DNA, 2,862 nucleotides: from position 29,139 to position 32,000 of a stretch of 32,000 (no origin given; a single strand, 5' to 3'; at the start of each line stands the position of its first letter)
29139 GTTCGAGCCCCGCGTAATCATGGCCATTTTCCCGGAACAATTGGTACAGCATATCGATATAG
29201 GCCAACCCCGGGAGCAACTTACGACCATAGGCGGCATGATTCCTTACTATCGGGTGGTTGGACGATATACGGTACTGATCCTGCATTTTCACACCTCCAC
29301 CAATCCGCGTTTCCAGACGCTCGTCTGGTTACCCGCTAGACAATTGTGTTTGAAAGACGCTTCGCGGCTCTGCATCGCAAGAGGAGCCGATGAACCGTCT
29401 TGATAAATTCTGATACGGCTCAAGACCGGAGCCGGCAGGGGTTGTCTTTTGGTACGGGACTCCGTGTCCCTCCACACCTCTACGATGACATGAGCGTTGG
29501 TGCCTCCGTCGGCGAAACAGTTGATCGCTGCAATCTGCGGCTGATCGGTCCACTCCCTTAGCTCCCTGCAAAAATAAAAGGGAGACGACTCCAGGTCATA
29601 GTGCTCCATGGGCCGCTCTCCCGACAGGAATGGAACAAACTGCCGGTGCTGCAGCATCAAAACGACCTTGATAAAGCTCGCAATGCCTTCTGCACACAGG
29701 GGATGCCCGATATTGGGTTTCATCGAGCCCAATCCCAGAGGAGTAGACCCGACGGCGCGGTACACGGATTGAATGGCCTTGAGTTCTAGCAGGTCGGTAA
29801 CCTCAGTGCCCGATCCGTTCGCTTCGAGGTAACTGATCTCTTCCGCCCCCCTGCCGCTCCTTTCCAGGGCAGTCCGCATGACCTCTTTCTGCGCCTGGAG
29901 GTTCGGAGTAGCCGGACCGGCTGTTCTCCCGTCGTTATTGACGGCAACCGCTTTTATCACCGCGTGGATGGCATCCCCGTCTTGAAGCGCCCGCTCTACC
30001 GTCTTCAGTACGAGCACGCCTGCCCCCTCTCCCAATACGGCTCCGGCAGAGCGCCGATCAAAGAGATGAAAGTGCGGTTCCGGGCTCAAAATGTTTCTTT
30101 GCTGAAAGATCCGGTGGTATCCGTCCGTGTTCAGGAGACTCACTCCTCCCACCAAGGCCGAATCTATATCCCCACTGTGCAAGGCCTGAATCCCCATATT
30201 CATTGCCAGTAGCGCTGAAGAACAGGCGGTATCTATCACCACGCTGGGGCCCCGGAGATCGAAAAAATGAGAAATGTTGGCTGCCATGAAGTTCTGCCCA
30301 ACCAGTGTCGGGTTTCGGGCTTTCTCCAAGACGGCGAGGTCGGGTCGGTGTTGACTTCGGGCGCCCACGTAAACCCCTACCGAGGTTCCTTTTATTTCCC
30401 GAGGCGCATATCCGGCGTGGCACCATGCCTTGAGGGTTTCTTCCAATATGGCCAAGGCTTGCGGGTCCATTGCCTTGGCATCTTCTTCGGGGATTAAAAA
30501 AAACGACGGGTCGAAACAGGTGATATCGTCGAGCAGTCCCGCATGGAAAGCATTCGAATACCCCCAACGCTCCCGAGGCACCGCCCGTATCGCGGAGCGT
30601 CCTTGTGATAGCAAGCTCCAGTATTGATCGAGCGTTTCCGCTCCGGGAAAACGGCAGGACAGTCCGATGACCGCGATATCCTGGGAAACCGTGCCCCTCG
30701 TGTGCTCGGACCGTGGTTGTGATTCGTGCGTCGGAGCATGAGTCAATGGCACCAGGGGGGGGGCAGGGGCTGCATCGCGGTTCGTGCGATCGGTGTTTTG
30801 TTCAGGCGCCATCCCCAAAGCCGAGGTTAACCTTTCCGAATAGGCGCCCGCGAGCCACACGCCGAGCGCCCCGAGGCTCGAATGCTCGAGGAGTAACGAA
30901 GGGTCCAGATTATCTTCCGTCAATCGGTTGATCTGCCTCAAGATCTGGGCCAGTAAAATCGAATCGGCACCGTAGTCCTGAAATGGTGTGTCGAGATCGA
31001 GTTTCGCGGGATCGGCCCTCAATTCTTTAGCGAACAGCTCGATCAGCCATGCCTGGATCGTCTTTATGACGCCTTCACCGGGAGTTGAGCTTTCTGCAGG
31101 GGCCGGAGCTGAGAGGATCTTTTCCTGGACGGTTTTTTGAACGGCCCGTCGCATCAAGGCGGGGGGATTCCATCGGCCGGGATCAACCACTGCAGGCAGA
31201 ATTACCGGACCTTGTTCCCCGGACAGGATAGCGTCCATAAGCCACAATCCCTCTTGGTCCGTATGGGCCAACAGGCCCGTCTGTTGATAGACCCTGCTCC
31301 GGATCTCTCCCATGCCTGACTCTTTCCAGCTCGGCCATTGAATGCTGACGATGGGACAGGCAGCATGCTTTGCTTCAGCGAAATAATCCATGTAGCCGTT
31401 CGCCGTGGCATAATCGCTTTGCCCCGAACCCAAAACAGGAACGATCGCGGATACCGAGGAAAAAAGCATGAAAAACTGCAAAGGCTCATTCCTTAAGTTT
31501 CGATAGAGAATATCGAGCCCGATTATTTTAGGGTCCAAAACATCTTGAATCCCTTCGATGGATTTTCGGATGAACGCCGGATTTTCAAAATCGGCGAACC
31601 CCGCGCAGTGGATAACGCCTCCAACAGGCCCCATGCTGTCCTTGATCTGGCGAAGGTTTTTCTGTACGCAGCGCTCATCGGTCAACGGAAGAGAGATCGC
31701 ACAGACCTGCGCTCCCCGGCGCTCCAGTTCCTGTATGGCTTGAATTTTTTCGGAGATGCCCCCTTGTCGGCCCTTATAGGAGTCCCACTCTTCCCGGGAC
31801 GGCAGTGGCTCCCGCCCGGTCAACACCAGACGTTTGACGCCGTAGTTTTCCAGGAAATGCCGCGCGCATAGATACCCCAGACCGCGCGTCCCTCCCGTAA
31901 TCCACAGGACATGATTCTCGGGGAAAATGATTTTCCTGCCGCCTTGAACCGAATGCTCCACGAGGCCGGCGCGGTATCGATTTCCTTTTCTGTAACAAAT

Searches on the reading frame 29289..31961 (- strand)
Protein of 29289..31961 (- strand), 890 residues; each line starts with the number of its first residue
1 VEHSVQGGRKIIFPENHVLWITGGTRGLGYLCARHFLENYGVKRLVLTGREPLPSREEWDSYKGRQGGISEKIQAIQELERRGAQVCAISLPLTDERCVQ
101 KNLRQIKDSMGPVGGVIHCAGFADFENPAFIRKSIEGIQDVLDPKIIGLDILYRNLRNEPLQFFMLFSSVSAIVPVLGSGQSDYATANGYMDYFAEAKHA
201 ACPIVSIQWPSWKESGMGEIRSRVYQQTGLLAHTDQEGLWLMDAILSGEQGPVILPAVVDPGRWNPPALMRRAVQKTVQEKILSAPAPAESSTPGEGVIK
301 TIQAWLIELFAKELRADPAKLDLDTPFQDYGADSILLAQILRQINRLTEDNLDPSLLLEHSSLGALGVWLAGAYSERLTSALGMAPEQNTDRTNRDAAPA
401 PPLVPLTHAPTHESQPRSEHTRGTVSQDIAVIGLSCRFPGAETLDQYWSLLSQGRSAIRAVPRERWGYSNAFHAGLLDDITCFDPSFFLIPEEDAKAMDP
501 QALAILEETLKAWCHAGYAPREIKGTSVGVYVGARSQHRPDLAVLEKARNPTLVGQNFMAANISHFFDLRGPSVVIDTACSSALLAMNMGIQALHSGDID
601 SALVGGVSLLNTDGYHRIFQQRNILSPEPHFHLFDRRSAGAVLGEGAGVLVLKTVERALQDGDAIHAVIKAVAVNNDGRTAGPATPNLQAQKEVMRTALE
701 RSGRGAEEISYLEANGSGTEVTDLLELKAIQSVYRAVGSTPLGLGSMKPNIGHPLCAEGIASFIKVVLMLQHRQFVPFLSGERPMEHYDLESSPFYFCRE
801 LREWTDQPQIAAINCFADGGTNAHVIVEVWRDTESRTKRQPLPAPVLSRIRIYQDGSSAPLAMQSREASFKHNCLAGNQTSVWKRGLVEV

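Call 39: search_protein_families(library=pfam, proteins=[window:29289-31961:-], max_evalue=0.00001)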
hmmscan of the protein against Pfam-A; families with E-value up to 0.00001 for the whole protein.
window:29289-31961:- (890 aa): 5 families
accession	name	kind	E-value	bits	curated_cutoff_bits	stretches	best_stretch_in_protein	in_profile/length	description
PF00109.32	ketoacyl-synt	-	7.4e-66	222.7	20.8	1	427-658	2-252/252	Beta-ketoacyl synthase, N-terminal domain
PF08659.16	KR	-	2.3e-33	116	22.6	1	20-214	4-180/180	KR domain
PF02801.28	Ketoacyl-synt_C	-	8.6e-33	113.3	20.8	1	666-780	1-117/119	Beta-ketoacyl synthase, C-terminal domain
PF00550.31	PP-binding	-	1.1e-12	48.5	20.8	1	305-366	2-63/67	Phosphopantetheine attachment site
PF00106.31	adh_short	-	5.6e-06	26.4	26.6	0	74-127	39-92/195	short chain dehydrogenase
